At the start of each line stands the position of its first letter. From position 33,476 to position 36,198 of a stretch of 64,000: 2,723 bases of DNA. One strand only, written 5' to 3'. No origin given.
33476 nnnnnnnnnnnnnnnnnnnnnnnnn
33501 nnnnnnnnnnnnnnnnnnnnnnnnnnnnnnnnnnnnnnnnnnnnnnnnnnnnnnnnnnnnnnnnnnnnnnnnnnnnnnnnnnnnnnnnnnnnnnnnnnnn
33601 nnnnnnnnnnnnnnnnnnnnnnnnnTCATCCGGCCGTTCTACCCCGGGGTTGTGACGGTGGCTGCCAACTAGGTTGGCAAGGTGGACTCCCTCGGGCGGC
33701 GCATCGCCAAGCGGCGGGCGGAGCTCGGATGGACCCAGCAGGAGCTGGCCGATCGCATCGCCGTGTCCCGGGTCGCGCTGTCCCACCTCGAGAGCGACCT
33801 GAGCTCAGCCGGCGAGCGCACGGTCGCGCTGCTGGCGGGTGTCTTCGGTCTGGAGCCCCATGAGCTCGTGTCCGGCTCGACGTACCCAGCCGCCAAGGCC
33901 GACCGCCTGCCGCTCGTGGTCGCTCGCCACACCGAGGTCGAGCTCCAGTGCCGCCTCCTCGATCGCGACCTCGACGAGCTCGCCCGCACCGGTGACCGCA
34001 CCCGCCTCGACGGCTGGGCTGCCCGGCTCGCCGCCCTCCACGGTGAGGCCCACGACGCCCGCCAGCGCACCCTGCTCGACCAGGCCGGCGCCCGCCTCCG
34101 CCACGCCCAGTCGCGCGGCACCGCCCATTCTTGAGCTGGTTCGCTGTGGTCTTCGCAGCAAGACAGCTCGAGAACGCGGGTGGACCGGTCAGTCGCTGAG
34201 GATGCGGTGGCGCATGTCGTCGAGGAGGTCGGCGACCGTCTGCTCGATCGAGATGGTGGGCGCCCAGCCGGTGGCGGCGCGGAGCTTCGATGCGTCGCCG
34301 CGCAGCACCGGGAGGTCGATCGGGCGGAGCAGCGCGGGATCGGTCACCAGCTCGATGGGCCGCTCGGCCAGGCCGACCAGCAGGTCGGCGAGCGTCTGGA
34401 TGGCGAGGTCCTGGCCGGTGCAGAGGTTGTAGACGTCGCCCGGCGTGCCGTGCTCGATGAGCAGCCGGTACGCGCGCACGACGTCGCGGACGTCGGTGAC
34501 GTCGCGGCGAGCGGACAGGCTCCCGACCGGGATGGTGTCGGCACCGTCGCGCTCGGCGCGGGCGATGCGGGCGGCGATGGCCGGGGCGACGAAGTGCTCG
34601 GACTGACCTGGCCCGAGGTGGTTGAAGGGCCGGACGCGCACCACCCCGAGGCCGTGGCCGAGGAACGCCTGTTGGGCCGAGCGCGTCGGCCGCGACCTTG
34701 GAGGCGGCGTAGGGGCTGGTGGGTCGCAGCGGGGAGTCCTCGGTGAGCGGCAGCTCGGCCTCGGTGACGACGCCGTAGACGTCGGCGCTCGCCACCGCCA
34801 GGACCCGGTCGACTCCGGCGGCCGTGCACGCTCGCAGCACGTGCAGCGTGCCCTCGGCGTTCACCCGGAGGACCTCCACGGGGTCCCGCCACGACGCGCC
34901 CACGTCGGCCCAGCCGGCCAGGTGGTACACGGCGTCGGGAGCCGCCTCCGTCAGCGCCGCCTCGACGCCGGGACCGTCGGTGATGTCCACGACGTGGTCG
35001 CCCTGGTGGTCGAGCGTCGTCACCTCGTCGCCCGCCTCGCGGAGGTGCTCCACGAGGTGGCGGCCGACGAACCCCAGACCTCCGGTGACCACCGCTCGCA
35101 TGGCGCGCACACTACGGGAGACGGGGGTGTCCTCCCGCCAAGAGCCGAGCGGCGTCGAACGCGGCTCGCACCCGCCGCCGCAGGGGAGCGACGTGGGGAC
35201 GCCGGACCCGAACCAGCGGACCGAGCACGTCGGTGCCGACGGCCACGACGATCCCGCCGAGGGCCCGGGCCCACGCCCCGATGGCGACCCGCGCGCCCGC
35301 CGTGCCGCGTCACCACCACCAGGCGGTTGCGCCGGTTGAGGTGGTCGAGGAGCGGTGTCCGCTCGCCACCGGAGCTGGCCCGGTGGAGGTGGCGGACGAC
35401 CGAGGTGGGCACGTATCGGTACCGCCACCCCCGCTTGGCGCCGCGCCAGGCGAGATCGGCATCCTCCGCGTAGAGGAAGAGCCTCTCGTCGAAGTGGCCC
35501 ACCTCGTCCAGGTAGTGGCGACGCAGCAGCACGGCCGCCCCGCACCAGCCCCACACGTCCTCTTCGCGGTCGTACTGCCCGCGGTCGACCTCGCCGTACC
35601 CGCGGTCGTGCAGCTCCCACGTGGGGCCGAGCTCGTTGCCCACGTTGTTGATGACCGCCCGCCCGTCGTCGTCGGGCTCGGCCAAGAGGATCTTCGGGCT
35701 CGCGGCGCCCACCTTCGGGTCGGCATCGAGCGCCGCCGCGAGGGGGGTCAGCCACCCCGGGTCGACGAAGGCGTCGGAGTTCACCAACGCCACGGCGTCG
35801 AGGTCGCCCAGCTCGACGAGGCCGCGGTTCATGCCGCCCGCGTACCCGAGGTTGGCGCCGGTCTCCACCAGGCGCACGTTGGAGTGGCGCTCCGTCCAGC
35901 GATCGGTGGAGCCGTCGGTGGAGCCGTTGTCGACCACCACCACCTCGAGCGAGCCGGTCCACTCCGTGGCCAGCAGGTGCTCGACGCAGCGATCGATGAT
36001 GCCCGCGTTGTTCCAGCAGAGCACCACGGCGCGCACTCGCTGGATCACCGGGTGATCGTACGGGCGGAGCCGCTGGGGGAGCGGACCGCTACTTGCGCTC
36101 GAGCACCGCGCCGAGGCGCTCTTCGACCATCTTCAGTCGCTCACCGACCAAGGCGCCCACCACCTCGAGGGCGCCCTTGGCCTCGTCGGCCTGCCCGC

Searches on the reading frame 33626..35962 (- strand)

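Call 33: search_protein_families(library=pfam, proteins=[window:33626-35962:-], max_evalue=0.0001)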
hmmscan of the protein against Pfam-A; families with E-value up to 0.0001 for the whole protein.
window:33626-35962:- (778 aa): 6 families
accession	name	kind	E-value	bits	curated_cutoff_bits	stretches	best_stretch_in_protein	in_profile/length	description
PF01370.27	Epimerase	-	3.9e-34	118.6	20.9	1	291-427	2-151/240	NAD dependent epimerase/dehydratase family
PF16363.11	GDP_Man_Dehyd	-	1.9e-29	103.7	27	1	292-428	2-163/332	GDP-mannose 4,6 dehydratase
PF04321.23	RmlD_sub_bind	-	2.4e-14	53.5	27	1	288-425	1-132/287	RmlD substrate binding domain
PF01073.25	3Beta_HSD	-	8.3e-13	48.4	22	1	291-426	1-154/280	3-beta hydroxysteroid dehydrogenase/isomerase family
PF02719.21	Polysacc_synt_2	-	1.2e-06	28.3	20.2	1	323-391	59-127/293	Polysaccharide biosynthesis protein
PF13460.12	NAD_binding_10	-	5.8e-06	26.7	27.2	1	294-427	1-129/184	NAD(P)H-binding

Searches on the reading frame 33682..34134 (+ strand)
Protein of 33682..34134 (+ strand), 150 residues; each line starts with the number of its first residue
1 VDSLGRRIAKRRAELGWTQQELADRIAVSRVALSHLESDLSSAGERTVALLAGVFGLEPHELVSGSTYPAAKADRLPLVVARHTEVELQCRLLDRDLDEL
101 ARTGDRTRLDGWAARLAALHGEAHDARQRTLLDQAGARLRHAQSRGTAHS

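Call 33: search_protein_families(library=pfam, proteins=[window:33682-34134:+], max_evalue=0.0001)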
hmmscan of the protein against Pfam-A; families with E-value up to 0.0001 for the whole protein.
window:33682-34134:+ (150 aa): 3 families
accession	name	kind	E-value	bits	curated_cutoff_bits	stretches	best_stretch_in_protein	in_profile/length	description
PF01381.28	HTH_3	-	3.3e-11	43.5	23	1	8-62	1-55/55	Helix-turn-helix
PF13560.12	HTH_31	-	7.9e-09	36.1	27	1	4-62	2-61/64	Helix-turn-helix domain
PF12844.13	HTH_19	-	1.2e-06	28.7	30.2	1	5-65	1-61/64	Helix-turn-helix domain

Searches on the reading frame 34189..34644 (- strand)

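Call 33: search_protein_families(library=pfam, proteins=[window:34189-34644:-], max_evalue=0.0001)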
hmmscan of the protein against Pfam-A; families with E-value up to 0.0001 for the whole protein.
window:34189-34644:- (151 aa): 2 families
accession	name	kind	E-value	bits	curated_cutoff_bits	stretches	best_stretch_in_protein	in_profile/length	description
PF16363.11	GDP_Man_Dehyd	-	3.9e-21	76.3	27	1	3-139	177-331/332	GDP-mannose 4,6 dehydratase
PF01370.27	Epimerase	-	2.7e-13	50.4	20.9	1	2-75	165-240/240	NAD dependent epimerase/dehydratase family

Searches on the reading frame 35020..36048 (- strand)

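Call 33: search_protein_families(library=pfam, proteins=[window:35020-36048:-], max_evalue=0.0001)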
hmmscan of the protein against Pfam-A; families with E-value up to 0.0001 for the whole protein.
window:35020-36048:- (342 aa): 3 families
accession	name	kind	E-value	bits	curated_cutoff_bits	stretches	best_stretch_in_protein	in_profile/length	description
PF13641.12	Glyco_tranf_2_3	-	1.3e-17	65.1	27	1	4-226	2-217/230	Glycosyltransferase like family 2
PF00535.33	Glycos_transf_2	-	1.1e-16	61.7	23.3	1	8-115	3-113/168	Glycosyl transferase family 2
PF13632.12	Glyco_trans_2_3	-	1.1e-08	35.6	27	1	86-243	2-139/198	Glycosyl transferase family group 2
